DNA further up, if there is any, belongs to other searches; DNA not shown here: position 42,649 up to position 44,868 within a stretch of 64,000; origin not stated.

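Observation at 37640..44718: Candidate undescribed peptide-modification/export system: 4 MKH-peptides + 3 RimJ/L-type GNAT domains + CPBP protease + ABC-2 exporter + SAM-cluster-less SPASM maturase homologue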

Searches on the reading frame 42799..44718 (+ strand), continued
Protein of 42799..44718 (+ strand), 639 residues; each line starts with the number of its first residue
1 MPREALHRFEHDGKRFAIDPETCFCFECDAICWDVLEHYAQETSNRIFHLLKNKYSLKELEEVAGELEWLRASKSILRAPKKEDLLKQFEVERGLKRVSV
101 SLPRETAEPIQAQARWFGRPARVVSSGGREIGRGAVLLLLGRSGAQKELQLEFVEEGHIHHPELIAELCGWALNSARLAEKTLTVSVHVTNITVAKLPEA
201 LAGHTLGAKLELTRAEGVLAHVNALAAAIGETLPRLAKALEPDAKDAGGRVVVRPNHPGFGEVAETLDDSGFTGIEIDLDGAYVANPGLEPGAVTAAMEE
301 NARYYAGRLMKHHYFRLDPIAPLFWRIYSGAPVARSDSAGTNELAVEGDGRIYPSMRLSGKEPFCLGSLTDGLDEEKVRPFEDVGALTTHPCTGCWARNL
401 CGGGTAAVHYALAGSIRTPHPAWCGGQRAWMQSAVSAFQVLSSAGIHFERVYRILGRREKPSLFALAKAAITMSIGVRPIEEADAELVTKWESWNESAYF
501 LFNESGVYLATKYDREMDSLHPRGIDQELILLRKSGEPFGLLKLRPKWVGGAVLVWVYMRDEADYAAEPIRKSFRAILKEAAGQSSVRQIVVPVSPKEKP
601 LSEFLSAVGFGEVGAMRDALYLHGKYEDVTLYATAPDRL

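Call 62: search_protein_families(library=ncbifam, proteins=[P0179, P0182, P0190, P0199, P0202, P0209, P0210, P0211, P0224, P0227], max_evalue=1e-30)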
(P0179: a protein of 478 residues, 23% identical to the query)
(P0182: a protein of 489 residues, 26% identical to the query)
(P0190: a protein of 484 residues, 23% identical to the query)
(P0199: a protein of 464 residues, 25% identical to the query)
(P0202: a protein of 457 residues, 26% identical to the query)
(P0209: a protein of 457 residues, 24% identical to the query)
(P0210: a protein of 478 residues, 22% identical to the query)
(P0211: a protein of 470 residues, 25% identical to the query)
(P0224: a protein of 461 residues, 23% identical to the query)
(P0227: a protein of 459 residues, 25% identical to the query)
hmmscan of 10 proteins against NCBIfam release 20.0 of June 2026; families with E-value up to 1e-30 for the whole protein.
P0179 (478 aa): 16 families
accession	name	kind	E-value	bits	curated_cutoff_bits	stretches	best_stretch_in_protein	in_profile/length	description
TIGR03974.1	rSAM_six_Cys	equivalog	2.6e-107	359.5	425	1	9-445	1-450/451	thioether cross-link-forming SCIFF peptide maturase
TIGR03906.1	quino_hemo_SAM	equivalog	1e-100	337.6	453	1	8-459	2-462/467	quinohemoprotein amine dehydrogenase maturation protein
NF040492.1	not_ScfB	exception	8e-100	334.8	855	1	8-442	3-446/450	ScfB-related radical SAM/SPASM orphan maturase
TIGR04064.1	rSAM_nif11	equivalog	1.5e-96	324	518.7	1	9-450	4-439/459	nif11-like peptide radical SAM maturase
NF047865.1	rSAM_PapB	equivalog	1.9e-91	306.7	340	1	93-423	2-328/330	PapB family radical SAM/SPASM ranthipeptide maturase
TIGR04068.1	rSAM_ocin_clost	equivalog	2.6e-65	221.1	500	1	9-445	2-454/462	Cys-rich peptide radical SAM maturase CcpM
NF035951.1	rSAM_RumMC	equivalog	1.5e-44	152.6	720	1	11-254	19-272/510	RumMC family radical SAM sactipeptide maturase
NF038107.1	rSAM_NF038107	equivalog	2.3e-40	138.7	600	1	95-425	86-414/444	Cys-every-fifth radical SAM/SPASM peptide maturase CefB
TIGR04115.1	rSAM_Cxxx_rpt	equivalog_domain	2.1e-37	129.5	350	1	95-400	3-315/359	radical SAM peptide maturase, CXXX-repeat target family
TIGR03978.1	rSAM_paired_1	equivalog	1.5e-36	126.1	370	1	100-443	89-450/466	His-Xaa-Ser system radical SAM maturase HxsB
TIGR03942.1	sulfatase_rSAM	equivalog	7.4e-36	124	349.45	1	100-439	7-352/363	anaerobic sulfatase maturase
NF038170.1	lachnocin_rSAM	equivalog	4.3e-35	121.4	550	0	82-243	64-225/440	lachnocin radical SAM maturase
TIGR04280.1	geopep_mat_rSAM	hypoth_equivalog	1.1e-34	120.1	400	1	95-420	85-401/428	geopeptide radical SAM maturase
NF041298.1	rSAM_mat_DynA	equivalog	7.6e-33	113.9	450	1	101-425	8-335/356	dynobactin maturation radical SAM/SPASM protein DynA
TIGR04163.1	rSAM_cobopep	equivalog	6e-32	110.9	375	1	98-446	68-421/428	peptide-modifying radical SAM enzyme CbpB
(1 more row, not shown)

P0182 (489 aa): 6 families
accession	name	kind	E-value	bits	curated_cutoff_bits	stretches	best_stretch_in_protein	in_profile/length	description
TIGR03974.1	rSAM_six_Cys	equivalog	3.4e-102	342.6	425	1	11-457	1-448/451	thioether cross-link-forming SCIFF peptide maturase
NF040492.1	not_ScfB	exception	4.2e-93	312.7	855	1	9-457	2-447/450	ScfB-related radical SAM/SPASM orphan maturase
TIGR03906.1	quino_hemo_SAM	equivalog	3e-67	227.3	453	1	11-471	3-460/467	quinohemoprotein amine dehydrogenase maturation protein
TIGR04064.1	rSAM_nif11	equivalog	3.6e-66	223.7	518.7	1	9-463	2-438/459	nif11-like peptide radical SAM maturase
NF047865.1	rSAM_PapB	equivalog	7.5e-65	219.3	340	1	99-439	2-330/330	PapB family radical SAM/SPASM ranthipeptide maturase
TIGR04068.1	rSAM_ocin_clost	equivalog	1.9e-42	145.7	500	1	11-252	2-234/462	Cys-rich peptide radical SAM maturase CcpM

P0190 (484 aa): 12 families
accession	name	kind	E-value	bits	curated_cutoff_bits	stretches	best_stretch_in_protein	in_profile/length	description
TIGR03974.1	rSAM_six_Cys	equivalog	5.6e-118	394.7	425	1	10-447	1-445/451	thioether cross-link-forming SCIFF peptide maturase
NF040492.1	not_ScfB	exception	2.1e-107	359.8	855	1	9-446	3-443/450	ScfB-related radical SAM/SPASM orphan maturase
TIGR03906.1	quino_hemo_SAM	equivalog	7.3e-90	301.8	453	1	10-469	3-465/467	quinohemoprotein amine dehydrogenase maturation protein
NF047865.1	rSAM_PapB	equivalog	6e-84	282.1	340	1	98-432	3-330/330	PapB family radical SAM/SPASM ranthipeptide maturase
TIGR04064.1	rSAM_nif11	equivalog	1.2e-83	281.4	518.7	1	10-456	4-438/459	nif11-like peptide radical SAM maturase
TIGR04068.1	rSAM_ocin_clost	equivalog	2.7e-57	194.7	500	1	10-444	2-446/462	Cys-rich peptide radical SAM maturase CcpM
TIGR04280.1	geopep_mat_rSAM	hypoth_equivalog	2.4e-38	132.2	400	1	104-438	90-409/428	geopeptide radical SAM maturase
TIGR04115.1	rSAM_Cxxx_rpt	equivalog_domain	1.5e-36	126.7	350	1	99-445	3-354/359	radical SAM peptide maturase, CXXX-repeat target family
NF035951.1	rSAM_RumMC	equivalog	1.1e-33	116.7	720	0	95-314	109-338/510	RumMC family radical SAM sactipeptide maturase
TIGR03978.1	rSAM_paired_1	equivalog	1.9e-33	116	370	1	104-416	89-415/466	His-Xaa-Ser system radical SAM maturase HxsB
NF038170.1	lachnocin_rSAM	equivalog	3.3e-31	108.6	550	0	29-247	16-225/440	lachnocin radical SAM maturase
TIGR03942.1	sulfatase_rSAM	equivalog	3.6e-31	108.6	349.45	1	104-431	7-337/363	anaerobic sulfatase maturase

P0199 (464 aa): 9 families
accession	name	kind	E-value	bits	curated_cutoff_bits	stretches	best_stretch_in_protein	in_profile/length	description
TIGR03974.1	rSAM_six_Cys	equivalog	4.7e-172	572.9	425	1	11-457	1-450/451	thioether cross-link-forming SCIFF peptide maturase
NF040492.1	not_ScfB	exception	4.9e-149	497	855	1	10-456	3-448/450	ScfB-related radical SAM/SPASM orphan maturase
TIGR03906.1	quino_hemo_SAM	equivalog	5.3e-88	295.7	453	1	10-453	2-444/467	quinohemoprotein amine dehydrogenase maturation protein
TIGR04064.1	rSAM_nif11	equivalog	4.9e-85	286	518.7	1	11-460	4-437/459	nif11-like peptide radical SAM maturase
NF047865.1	rSAM_PapB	equivalog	8e-78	262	340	1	99-437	2-330/330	PapB family radical SAM/SPASM ranthipeptide maturase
TIGR04068.1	rSAM_ocin_clost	equivalog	6.5e-47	160.5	500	1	95-247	79-232/462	Cys-rich peptide radical SAM maturase CcpM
TIGR04280.1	geopep_mat_rSAM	hypoth_equivalog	3.3e-33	115.3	400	1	102-432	86-401/428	geopeptide radical SAM maturase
NF035951.1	rSAM_RumMC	equivalog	1e-32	113.5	720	0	14-309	20-321/510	RumMC family radical SAM sactipeptide maturase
TIGR04163.1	rSAM_cobopep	equivalog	6.2e-31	107.6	375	1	100-455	64-418/428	peptide-modifying radical SAM enzyme CbpB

P0202 (457 aa): 13 families
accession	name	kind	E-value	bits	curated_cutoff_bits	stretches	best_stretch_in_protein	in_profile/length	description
TIGR03974.1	rSAM_six_Cys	equivalog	9.1e-183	608.2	425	1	2-445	1-450/451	thioether cross-link-forming SCIFF peptide maturase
NF040492.1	not_ScfB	exception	7.4e-154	512.9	855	1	3-444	5-448/450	ScfB-related radical SAM/SPASM orphan maturase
TIGR03906.1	quino_hemo_SAM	equivalog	1.6e-82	277.6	453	1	8-442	9-445/467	quinohemoprotein amine dehydrogenase maturation protein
NF047865.1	rSAM_PapB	equivalog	1.9e-81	273.8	340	1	92-425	2-330/330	PapB family radical SAM/SPASM ranthipeptide maturase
TIGR04064.1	rSAM_nif11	equivalog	1.5e-76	258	518.7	1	84-444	69-433/459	nif11-like peptide radical SAM maturase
TIGR04068.1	rSAM_ocin_clost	equivalog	5.9e-54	183.7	500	1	58-246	44-237/462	Cys-rich peptide radical SAM maturase CcpM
NF035951.1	rSAM_RumMC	equivalog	3.5e-37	128.3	720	1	15-244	30-263/510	RumMC family radical SAM sactipeptide maturase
TIGR03978.1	rSAM_paired_1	equivalog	4.9e-37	127.8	370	1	98-440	88-447/466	His-Xaa-Ser system radical SAM maturase HxsB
TIGR04280.1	geopep_mat_rSAM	hypoth_equivalog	5.3e-34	117.9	400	0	96-239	87-229/428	geopeptide radical SAM maturase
TIGR03942.1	sulfatase_rSAM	equivalog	1.5e-32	113.1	349.45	1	99-432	7-345/363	anaerobic sulfatase maturase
NF038107.1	rSAM_NF038107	equivalog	7.1e-32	110.7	600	1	97-420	89-409/444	Cys-every-fifth radical SAM/SPASM peptide maturase CefB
TIGR04115.1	rSAM_Cxxx_rpt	equivalog_domain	7.5e-32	111.2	350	1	93-439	2-355/359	radical SAM peptide maturase, CXXX-repeat target family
NF041298.1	rSAM_mat_DynA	equivalog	2.5e-31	109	450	0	100-431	8-340/356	dynobactin maturation radical SAM/SPASM protein DynA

P0209 (457 aa): 15 families
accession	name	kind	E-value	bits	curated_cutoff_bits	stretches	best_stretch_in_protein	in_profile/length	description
NF047865.1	rSAM_PapB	equivalog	1.8e-73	247.6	340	1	96-423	3-329/330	PapB family radical SAM/SPASM ranthipeptide maturase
TIGR04064.1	rSAM_nif11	equivalog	1.2e-71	241.8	518.7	1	11-243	5-225/459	nif11-like peptide radical SAM maturase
TIGR03906.1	quino_hemo_SAM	equivalog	1.1e-63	215.5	453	1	30-242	26-241/467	quinohemoprotein amine dehydrogenase maturation protein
NF040492.1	not_ScfB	exception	1.3e-63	215.5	855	1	8-441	2-446/450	ScfB-related radical SAM/SPASM orphan maturase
TIGR03974.1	rSAM_six_Cys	equivalog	5.2e-62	210.2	425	1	11-441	2-447/451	thioether cross-link-forming SCIFF peptide maturase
TIGR04068.1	rSAM_ocin_clost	equivalog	7.5e-61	206.4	500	1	10-245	2-235/462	Cys-rich peptide radical SAM maturase CcpM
TIGR03942.1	sulfatase_rSAM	equivalog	4.3e-40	137.9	349.45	1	102-264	7-170/363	anaerobic sulfatase maturase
TIGR04115.1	rSAM_Cxxx_rpt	equivalog_domain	4.5e-38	131.6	350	1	96-413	2-328/359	radical SAM peptide maturase, CXXX-repeat target family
NF035951.1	rSAM_RumMC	equivalog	6.3e-38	130.7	720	1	95-242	111-259/510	RumMC family radical SAM sactipeptide maturase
NF038170.1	lachnocin_rSAM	equivalog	1.8e-37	129.2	550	1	95-246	75-227/440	lachnocin radical SAM maturase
TIGR04280.1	geopep_mat_rSAM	hypoth_equivalog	2.5e-37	128.9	400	0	97-241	85-229/428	geopeptide radical SAM maturase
TIGR03978.1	rSAM_paired_1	equivalog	1.9e-34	119.2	370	1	95-245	81-230/466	His-Xaa-Ser system radical SAM maturase HxsB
NF041298.1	rSAM_mat_DynA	equivalog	6.7e-34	117.4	450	0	106-260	11-164/356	dynobactin maturation radical SAM/SPASM protein DynA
NF038107.1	rSAM_NF038107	equivalog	2.5e-33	115.5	600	1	97-417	86-407/444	Cys-every-fifth radical SAM/SPASM peptide maturase CefB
NF041707.1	rSAM_YhhB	equivalog_domain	2.2e-32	112.4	445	0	96-257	2-171/369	cyclophane-forming radical SAM/SPASM peptide maturase YhhB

P0210 (478 aa): 13 families
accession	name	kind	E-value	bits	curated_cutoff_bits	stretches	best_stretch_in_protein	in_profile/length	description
TIGR03974.1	rSAM_six_Cys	equivalog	8e-108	361.2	425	1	10-445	1-448/451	thioether cross-link-forming SCIFF peptide maturase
NF040492.1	not_ScfB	exception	1.9e-94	317.1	855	1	9-444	3-446/450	ScfB-related radical SAM/SPASM orphan maturase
TIGR03906.1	quino_hemo_SAM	equivalog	1.6e-90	304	453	1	9-458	2-459/467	quinohemoprotein amine dehydrogenase maturation protein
TIGR04064.1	rSAM_nif11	equivalog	1.2e-84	284.7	518.7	1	11-459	5-446/459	nif11-like peptide radical SAM maturase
NF047865.1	rSAM_PapB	equivalog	3.3e-84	282.9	340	1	96-425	2-328/330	PapB family radical SAM/SPASM ranthipeptide maturase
TIGR04068.1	rSAM_ocin_clost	equivalog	2.8e-49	168.2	500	1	10-258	2-245/462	Cys-rich peptide radical SAM maturase CcpM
NF035951.1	rSAM_RumMC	equivalog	1.1e-37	130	720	0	95-254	110-268/510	RumMC family radical SAM sactipeptide maturase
TIGR03978.1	rSAM_paired_1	equivalog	2e-37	129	370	1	79-315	66-296/466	His-Xaa-Ser system radical SAM maturase HxsB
TIGR04163.1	rSAM_cobopep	equivalog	5.5e-33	114.3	375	1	93-443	60-416/428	peptide-modifying radical SAM enzyme CbpB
TIGR04115.1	rSAM_Cxxx_rpt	equivalog_domain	6.7e-33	114.6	350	1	101-436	6-350/359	radical SAM peptide maturase, CXXX-repeat target family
NF038107.1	rSAM_NF038107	equivalog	3.5e-32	111.8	600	1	103-446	91-430/444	Cys-every-fifth radical SAM/SPASM peptide maturase CefB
TIGR04084.1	rSAM_AF0577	subfamily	1.9e-31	109.3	225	1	104-420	4-292/347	TIGR04084 family radical SAM/SPASM domain-containing protein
TIGR04280.1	geopep_mat_rSAM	hypoth_equivalog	3e-31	108.8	400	0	102-424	89-403/428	geopeptide radical SAM maturase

P0211 (470 aa): 9 families
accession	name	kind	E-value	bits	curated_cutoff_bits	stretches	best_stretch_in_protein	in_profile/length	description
TIGR03974.1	rSAM_six_Cys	equivalog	9.4e-112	374.1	425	1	4-437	1-449/451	thioether cross-link-forming SCIFF peptide maturase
NF040492.1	not_ScfB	exception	6.4e-95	318.6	855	1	1-408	1-419/450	ScfB-related radical SAM/SPASM orphan maturase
TIGR04064.1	rSAM_nif11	equivalog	9.1e-86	288.4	518.7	1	3-444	3-440/459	nif11-like peptide radical SAM maturase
NF047865.1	rSAM_PapB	equivalog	3.2e-76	256.7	340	1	87-406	2-318/330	PapB family radical SAM/SPASM ranthipeptide maturase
TIGR03906.1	quino_hemo_SAM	equivalog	3.5e-76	256.7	453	1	4-441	3-451/467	quinohemoprotein amine dehydrogenase maturation protein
TIGR04068.1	rSAM_ocin_clost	equivalog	3.6e-47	161.3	500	1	4-442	2-458/462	Cys-rich peptide radical SAM maturase CcpM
NF038107.1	rSAM_NF038107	equivalog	2.9e-33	115.3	600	0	94-270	91-272/444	Cys-every-fifth radical SAM/SPASM peptide maturase CefB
TIGR03942.1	sulfatase_rSAM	equivalog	3.4e-33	115.2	349.45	1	95-430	8-350/363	anaerobic sulfatase maturase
NF035951.1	rSAM_RumMC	equivalog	8.9e-31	107.1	720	0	85-235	109-262/510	RumMC family radical SAM sactipeptide maturase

P0224 (461 aa): 11 families
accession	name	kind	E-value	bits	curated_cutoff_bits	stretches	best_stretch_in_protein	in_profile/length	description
TIGR03974.1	rSAM_six_Cys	equivalog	1.2e-96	324.4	425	1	3-435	1-446/451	thioether cross-link-forming SCIFF peptide maturase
TIGR03906.1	quino_hemo_SAM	equivalog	4.6e-94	315.7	453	1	2-440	2-449/467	quinohemoprotein amine dehydrogenase maturation protein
NF047865.1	rSAM_PapB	equivalog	3.7e-90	302.5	340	1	88-416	2-327/330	PapB family radical SAM/SPASM ranthipeptide maturase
NF040492.1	not_ScfB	exception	5.7e-88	295.7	855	1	2-434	3-444/450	ScfB-related radical SAM/SPASM orphan maturase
TIGR04064.1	rSAM_nif11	equivalog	9.7e-87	291.6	518.7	1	3-440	4-435/459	nif11-like peptide radical SAM maturase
TIGR04068.1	rSAM_ocin_clost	equivalog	2.7e-56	191.4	500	1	3-231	2-227/462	Cys-rich peptide radical SAM maturase CcpM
NF035951.1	rSAM_RumMC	equivalog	4.4e-40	137.8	720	1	11-239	25-262/510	RumMC family radical SAM sactipeptide maturase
TIGR04115.1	rSAM_Cxxx_rpt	equivalog_domain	6.4e-39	134.4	350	1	90-379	3-298/359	radical SAM peptide maturase, CXXX-repeat target family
TIGR03978.1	rSAM_paired_1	equivalog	2.7e-34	118.8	370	1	95-417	89-429/466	His-Xaa-Ser system radical SAM maturase HxsB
TIGR03942.1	sulfatase_rSAM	equivalog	9.6e-33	113.7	349.45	1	96-412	8-331/363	anaerobic sulfatase maturase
TIGR04280.1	geopep_mat_rSAM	hypoth_equivalog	6.1e-31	107.8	400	0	93-233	88-227/428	geopeptide radical SAM maturase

P0227 (459 aa): 13 families
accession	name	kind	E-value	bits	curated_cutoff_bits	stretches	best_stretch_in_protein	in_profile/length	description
TIGR03906.1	quino_hemo_SAM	equivalog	1.7e-75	254.4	453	1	7-448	3-449/467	quinohemoprotein amine dehydrogenase maturation protein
TIGR03974.1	rSAM_six_Cys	equivalog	1.2e-71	242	425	1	10-445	4-448/451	thioether cross-link-forming SCIFF peptide maturase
NF040492.1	not_ScfB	exception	3.7e-71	240.3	855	1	15-444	12-446/450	ScfB-related radical SAM/SPASM orphan maturase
NF047865.1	rSAM_PapB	equivalog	4e-71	240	340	1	96-427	5-330/330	PapB family radical SAM/SPASM ranthipeptide maturase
TIGR04064.1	rSAM_nif11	equivalog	1.1e-68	232.1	518.7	1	54-453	41-440/459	nif11-like peptide radical SAM maturase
TIGR04068.1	rSAM_ocin_clost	equivalog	7.5e-50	170.2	500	1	8-236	3-227/462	Cys-rich peptide radical SAM maturase CcpM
NF035951.1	rSAM_RumMC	equivalog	4.9e-37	127.8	720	0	9-254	19-271/510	RumMC family radical SAM sactipeptide maturase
TIGR03978.1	rSAM_paired_1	equivalog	9e-37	126.9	370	1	96-456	85-461/466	His-Xaa-Ser system radical SAM maturase HxsB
NF038170.1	lachnocin_rSAM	equivalog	1.3e-33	116.5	550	1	97-442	79-416/440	lachnocin radical SAM maturase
TIGR03942.1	sulfatase_rSAM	equivalog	7.2e-33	114.1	349.45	1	101-416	8-327/363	anaerobic sulfatase maturase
TIGR04280.1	geopep_mat_rSAM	hypoth_equivalog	3.9e-32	111.8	400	0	91-236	82-225/428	geopeptide radical SAM maturase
NF041298.1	rSAM_mat_DynA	equivalog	5.3e-32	111.2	450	1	100-420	7-328/356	dynobactin maturation radical SAM/SPASM protein DynA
TIGR04115.1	rSAM_Cxxx_rpt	equivalog_domain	8.6e-31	107.7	350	0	97-444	5-358/359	radical SAM peptide maturase, CXXX-repeat target family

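Call 63: find_encoding_contigs(protein=P0202, flank=2000, max_places=3)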
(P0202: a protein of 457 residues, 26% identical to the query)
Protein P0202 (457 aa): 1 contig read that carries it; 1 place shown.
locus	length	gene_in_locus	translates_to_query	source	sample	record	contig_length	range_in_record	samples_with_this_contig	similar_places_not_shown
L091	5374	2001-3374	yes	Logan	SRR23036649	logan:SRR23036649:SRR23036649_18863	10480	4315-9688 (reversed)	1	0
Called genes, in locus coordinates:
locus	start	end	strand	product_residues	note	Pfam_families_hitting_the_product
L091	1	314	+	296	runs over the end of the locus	PF01040:UbiA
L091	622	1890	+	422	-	PF07454:SpoIIP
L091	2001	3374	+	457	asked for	PF04055:Radical_SAM, PF13353:Fer4_12, PF13186:SPASM (faint)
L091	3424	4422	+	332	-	PF00586:AIRS, PF02769:AIRS_C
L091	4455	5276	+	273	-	PF10609:ParA, PF13614:AAA_31 (faint), PF01656:CbiA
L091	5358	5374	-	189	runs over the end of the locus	-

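Call 65: find_encoding_contigs(protein=P0199, flank=2000, max_places=3)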
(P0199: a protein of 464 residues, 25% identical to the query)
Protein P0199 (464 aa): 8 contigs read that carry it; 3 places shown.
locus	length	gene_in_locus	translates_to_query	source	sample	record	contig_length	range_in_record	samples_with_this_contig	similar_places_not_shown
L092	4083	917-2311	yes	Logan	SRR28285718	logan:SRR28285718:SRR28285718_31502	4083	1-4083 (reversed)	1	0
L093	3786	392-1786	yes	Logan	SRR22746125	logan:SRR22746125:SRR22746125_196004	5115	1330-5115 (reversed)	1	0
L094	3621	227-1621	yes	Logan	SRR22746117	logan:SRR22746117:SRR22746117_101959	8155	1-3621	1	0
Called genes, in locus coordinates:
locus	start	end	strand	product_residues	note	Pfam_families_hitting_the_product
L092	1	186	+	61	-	?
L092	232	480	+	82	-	PF01476:LysM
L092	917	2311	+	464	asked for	PF13353:Fer4_12, PF04055:Radical_SAM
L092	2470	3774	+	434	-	PF01476:LysM, PF07501:G5, PF01551:Peptidase_M23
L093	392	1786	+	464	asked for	PF13353:Fer4_12, PF04055:Radical_SAM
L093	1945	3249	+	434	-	PF01476:LysM, PF07501:G5, PF01551:Peptidase_M23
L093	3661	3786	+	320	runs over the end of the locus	PF13485:Peptidase_MA_2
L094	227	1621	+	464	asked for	PF13353:Fer4_12, PF04055:Radical_SAM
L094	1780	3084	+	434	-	PF01476:LysM, PF07501:G5, PF01551:Peptidase_M23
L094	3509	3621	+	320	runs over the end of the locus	PF13485:Peptidase_MA_2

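Call 74: search_protein_families(library=pfam, proteins=[P0223, P0158, P0230, P0213, P0186, P0204, P0217, P0161, P0155], max_evalue=0.001)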
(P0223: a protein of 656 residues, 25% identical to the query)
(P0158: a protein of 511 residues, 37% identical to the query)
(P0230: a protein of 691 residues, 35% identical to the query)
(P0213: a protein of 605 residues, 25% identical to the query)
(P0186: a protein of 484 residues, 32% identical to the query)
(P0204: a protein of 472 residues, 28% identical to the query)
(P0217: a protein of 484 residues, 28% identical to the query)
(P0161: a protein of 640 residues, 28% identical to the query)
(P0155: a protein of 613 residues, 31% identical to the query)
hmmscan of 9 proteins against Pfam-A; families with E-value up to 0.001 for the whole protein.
P0223 (656 aa): 2 families
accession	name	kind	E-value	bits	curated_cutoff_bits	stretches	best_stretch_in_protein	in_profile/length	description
PF00717.28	Peptidase_S24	-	5e-07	29.9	23.3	1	476-532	30-84/116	Peptidase S24-like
PF13186.11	SPASM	-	0.00038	21.1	21.5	1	342-401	1-67/67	Iron-sulfur cluster-binding domain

P0158 (511 aa): 0 families

P0230 (691 aa): 2 families
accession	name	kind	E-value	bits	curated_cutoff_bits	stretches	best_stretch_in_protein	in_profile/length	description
PF04055.27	Radical_SAM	-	4.3e-06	27.4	29.5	1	89-215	3-122/166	Radical SAM superfamily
PF13186.11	SPASM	-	2.1e-05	25.2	21.5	1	341-401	1-67/67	Iron-sulfur cluster-binding domain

P0213 (605 aa): 2 families
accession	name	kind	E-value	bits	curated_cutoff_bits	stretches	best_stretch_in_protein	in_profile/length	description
PF04055.27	Radical_SAM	-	7.6e-11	42.9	29.5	1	233-376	4-139/166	Radical SAM superfamily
PF13353.11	Fer4_12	-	9.4e-09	36.1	22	1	229-364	8-133/137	4Fe-4S single cluster domain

P0186 (484 aa): 0 families

P0204 (472 aa): 0 families

P0217 (484 aa): 1 family
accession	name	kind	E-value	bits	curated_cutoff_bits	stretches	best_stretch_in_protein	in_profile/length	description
PF04055.27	Radical_SAM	-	0.00018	22.2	29.5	0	166-228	46-104/166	Radical SAM superfamily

P0161 (640 aa): 2 families
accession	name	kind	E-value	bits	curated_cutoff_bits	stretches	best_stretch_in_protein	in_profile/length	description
PF13420.13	Acetyltransf_4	-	6.5e-10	39.7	24.3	1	484-630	2-152/155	Acetyltransferase (GNAT) domain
PF13523.12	Acetyltransf_8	-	0.00033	20.7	27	0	488-617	3-142/145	Acetyltransferase (GNAT) domain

P0155 (613 aa): 0 families
